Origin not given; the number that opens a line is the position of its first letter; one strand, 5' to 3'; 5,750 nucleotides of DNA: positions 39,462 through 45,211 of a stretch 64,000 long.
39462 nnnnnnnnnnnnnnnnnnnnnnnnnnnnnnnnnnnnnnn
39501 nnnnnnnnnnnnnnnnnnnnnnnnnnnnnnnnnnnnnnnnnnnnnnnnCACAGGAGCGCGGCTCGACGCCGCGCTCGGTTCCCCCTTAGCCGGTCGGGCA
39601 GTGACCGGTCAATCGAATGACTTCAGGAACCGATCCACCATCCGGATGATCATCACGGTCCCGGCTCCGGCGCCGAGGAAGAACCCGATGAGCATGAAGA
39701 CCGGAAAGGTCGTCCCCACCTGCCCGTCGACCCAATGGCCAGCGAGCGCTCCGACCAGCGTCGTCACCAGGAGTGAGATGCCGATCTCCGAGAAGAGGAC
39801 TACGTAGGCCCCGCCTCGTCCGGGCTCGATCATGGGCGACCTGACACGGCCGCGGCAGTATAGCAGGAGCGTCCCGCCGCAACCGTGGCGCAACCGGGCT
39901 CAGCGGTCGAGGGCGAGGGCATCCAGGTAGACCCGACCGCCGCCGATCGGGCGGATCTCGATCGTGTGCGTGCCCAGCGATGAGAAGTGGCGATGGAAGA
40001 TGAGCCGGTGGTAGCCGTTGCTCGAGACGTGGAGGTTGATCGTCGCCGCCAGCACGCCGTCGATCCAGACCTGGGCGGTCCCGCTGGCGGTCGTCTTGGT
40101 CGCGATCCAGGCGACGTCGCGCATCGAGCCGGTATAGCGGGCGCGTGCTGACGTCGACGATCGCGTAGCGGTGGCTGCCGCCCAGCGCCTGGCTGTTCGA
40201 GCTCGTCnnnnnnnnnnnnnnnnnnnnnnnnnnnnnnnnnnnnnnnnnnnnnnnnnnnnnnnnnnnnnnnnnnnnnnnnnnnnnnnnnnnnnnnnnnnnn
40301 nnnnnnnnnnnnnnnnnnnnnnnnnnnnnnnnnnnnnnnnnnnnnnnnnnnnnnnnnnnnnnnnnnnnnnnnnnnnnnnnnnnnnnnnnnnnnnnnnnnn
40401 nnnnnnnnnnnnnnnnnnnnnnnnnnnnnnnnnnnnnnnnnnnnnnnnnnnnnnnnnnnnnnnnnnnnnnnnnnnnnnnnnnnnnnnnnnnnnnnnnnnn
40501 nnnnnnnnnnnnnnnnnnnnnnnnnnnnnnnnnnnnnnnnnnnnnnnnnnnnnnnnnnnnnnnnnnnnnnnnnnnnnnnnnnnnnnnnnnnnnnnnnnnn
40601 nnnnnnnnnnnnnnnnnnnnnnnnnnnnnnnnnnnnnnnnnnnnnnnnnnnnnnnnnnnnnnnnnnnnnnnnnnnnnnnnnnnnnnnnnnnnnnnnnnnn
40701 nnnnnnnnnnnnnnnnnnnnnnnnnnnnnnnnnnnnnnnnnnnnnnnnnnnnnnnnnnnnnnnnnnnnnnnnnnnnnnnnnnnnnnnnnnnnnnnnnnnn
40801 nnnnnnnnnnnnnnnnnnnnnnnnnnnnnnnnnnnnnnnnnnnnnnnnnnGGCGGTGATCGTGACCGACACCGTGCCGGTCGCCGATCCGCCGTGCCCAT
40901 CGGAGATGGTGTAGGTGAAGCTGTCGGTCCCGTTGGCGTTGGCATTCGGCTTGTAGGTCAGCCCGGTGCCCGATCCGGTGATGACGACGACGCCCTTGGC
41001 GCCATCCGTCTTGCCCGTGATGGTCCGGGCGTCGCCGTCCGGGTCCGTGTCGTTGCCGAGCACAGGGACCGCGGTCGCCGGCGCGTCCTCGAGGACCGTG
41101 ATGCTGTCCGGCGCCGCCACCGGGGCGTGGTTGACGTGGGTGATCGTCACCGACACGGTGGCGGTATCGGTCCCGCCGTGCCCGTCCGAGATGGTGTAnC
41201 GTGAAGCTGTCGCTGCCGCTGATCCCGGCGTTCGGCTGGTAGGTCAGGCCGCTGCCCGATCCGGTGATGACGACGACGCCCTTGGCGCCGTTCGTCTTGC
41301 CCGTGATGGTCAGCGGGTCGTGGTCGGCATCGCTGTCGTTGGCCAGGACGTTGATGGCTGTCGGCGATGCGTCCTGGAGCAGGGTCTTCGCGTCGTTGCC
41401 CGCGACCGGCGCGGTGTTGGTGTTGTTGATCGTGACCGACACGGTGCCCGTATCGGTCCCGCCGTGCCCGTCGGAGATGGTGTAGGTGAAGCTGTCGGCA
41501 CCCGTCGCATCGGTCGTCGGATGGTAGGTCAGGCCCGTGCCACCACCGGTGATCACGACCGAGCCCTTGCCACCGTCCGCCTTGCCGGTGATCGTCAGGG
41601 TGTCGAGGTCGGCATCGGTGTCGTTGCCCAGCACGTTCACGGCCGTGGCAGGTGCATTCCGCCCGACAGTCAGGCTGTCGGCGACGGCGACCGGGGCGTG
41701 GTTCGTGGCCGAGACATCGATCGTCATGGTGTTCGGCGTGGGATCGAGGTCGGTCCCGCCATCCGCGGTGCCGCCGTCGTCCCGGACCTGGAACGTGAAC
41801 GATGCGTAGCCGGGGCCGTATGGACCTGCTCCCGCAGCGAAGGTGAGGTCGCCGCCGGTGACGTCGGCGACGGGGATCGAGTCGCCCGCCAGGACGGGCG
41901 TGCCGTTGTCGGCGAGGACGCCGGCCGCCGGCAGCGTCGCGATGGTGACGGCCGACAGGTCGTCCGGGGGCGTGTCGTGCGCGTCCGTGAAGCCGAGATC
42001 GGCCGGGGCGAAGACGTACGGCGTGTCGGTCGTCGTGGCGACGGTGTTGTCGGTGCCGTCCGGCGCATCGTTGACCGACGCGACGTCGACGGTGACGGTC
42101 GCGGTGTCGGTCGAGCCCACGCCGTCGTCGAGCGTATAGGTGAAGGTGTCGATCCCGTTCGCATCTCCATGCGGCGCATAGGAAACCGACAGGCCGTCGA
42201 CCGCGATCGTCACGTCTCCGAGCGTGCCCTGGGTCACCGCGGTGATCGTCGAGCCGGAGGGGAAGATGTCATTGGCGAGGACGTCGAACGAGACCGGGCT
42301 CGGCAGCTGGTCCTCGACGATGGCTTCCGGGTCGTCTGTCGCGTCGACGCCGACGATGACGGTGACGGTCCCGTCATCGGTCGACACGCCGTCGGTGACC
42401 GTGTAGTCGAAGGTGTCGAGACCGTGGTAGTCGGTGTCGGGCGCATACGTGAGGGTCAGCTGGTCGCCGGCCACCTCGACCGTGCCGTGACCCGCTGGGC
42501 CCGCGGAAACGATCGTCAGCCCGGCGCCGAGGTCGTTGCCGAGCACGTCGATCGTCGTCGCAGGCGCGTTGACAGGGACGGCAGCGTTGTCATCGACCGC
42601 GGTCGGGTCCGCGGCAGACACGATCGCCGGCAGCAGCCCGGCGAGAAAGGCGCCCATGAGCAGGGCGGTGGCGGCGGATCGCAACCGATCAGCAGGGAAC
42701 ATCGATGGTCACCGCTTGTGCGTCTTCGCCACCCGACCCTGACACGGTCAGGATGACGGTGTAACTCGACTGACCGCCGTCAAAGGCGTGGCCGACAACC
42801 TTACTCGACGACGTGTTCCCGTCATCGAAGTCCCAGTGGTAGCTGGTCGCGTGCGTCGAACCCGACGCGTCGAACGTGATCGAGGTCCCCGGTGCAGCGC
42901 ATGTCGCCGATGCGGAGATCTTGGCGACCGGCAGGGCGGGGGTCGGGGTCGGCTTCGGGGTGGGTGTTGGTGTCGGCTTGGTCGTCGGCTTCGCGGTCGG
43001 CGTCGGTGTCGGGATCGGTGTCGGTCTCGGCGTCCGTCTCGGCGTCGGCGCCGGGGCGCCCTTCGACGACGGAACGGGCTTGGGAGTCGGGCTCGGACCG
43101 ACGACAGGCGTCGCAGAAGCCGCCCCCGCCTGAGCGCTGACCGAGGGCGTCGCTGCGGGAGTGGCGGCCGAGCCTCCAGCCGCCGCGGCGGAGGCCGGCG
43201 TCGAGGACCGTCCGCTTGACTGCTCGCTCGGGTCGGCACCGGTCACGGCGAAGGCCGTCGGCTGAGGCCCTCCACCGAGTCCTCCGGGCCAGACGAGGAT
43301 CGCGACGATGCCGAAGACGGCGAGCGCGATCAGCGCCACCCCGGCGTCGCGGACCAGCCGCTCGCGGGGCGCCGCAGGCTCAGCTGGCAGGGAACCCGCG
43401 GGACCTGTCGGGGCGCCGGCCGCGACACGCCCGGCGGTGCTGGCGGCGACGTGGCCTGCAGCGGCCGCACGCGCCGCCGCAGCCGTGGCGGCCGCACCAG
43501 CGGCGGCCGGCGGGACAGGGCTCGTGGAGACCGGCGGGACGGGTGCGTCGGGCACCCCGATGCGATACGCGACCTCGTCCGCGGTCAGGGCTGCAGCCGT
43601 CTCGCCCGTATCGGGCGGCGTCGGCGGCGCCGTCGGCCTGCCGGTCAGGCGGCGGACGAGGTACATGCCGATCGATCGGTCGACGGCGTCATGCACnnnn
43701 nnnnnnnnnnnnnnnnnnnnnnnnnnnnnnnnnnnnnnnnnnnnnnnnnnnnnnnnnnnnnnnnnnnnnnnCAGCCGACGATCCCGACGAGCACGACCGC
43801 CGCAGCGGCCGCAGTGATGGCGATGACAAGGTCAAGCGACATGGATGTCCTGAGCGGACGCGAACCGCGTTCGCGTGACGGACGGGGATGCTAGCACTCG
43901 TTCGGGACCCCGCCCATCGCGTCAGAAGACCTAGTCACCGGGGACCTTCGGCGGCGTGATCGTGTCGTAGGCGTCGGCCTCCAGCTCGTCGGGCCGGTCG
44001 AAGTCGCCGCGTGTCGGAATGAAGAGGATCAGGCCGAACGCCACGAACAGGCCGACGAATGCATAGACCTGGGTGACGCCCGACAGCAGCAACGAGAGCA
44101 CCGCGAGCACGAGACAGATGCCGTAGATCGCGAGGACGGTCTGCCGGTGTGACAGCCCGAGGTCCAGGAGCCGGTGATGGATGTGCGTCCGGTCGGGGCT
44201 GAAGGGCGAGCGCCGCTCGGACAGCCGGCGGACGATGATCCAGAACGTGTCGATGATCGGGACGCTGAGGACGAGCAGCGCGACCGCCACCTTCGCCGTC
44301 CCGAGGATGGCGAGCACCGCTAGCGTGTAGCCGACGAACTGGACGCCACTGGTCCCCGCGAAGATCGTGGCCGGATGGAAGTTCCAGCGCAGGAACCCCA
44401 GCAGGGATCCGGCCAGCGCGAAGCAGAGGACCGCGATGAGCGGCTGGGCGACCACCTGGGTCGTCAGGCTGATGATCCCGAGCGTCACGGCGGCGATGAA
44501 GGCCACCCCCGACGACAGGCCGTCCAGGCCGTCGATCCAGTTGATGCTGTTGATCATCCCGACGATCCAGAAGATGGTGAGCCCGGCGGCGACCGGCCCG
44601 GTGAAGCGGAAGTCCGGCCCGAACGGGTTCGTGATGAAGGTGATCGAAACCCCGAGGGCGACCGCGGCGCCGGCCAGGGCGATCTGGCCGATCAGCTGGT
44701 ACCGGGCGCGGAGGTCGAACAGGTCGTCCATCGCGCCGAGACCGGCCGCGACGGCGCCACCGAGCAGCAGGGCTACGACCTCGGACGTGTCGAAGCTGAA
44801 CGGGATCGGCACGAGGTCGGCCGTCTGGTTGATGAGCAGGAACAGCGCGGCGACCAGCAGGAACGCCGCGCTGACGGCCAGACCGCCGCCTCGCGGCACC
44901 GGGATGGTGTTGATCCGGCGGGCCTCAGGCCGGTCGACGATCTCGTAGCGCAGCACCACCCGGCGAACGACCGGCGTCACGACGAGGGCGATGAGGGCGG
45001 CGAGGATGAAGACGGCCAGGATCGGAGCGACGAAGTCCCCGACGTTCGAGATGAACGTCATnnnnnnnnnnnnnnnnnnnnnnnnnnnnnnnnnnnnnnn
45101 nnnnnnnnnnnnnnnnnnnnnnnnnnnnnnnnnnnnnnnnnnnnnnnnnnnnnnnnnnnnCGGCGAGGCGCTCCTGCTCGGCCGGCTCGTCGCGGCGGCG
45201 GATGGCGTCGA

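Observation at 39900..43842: Two surface-protein genes lie inside the conserved wecA-atp synteny block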

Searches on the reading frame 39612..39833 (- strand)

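Call 8: search_protein_families(library=pfam, max_evalue=0.01, proteins=[window:39612-39833:-])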
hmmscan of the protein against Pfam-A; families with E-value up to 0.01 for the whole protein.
seq(74 aa): 2 families
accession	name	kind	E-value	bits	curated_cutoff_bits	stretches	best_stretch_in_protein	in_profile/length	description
PF09527.15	ATPase_gene1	-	2.2e-13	50.5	26.6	1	12-65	2-54/54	Putative F0F1-ATPase subunit Ca2+/Mg2+ transporter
PF11981.13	DUF3482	-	0.00095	19.1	29.2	1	16-60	146-191/293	Domain of unknown function (DUF3482)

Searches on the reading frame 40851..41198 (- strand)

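Call 8: search_protein_families(library=pfam, max_evalue=0.01, proteins=[window:40851-41198:-])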
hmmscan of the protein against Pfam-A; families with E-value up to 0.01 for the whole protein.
seq(116 aa): 3 families
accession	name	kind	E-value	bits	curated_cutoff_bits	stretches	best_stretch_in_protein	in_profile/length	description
PF17963.7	Big_9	-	4.2e-30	104.9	23.6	2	23-113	1-89/89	Bacterial Ig domain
PF17892.7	Cadherin_5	-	2e-23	82.5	26.5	1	22-115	1-98/98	Cadherin-like domain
PF17803.7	Cadherin_4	-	7.6e-17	62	25.1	1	13-78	1-68/71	Bacterial cadherin-like domain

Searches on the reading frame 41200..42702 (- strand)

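Call 8: search_protein_families(library=pfam, max_evalue=0.01, proteins=[window:41200-42702:-])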
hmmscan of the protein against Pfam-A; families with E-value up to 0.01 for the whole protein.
seq(501 aa): 4 families
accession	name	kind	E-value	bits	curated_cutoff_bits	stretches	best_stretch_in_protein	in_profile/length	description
PF17963.7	Big_9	-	1.7e-67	224.7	23.6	4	334-424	1-89/89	Bacterial Ig domain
PF17892.7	Cadherin_5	-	3.6e-42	142.6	26.5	4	333-426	1-98/98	Cadherin-like domain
PF17803.7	Cadherin_4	-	2.5e-33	114.8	25.1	3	420-484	2-68/71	Bacterial cadherin-like domain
PF16184.11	Cadherin_3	-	9.6e-07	29.2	25.5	0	233-309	21-93/106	Cadherin-like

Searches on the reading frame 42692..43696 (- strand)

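Call 8: search_protein_families(library=pfam, max_evalue=0.01, proteins=[window:42692-43696:-])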
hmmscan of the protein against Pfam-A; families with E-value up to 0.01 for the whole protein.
seq(335 aa): 2 families
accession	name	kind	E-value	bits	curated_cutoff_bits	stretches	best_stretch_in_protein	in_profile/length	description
PF18911.6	PKD_4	-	2.5e-13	50.3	27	1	255-330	3-80/85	PKD domain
PF00801.26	PKD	-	1.2e-09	38.5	23.5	1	259-333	3-80/80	PKD domain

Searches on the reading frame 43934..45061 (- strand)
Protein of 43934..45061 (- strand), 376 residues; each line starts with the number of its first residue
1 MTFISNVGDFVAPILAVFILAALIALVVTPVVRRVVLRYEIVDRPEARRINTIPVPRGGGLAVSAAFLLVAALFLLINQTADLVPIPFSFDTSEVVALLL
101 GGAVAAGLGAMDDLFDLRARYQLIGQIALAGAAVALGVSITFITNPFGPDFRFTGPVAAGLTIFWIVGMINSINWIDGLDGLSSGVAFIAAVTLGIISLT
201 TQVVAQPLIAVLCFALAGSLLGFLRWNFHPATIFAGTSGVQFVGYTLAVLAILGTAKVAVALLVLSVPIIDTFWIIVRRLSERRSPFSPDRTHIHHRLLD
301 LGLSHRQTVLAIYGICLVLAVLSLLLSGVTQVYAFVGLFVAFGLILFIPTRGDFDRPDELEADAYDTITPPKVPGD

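Call 8: search_protein_families(library=pfam, max_evalue=0.01, proteins=[window:43934-45061:-])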
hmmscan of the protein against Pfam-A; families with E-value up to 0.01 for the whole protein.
seq(376 aa): 1 family
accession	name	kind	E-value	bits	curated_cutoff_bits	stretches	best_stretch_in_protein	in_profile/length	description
PF00953.26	Glycos_transf_4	-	1.7e-33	116.3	27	1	96-254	2-159/160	Glycosyl transferase family 4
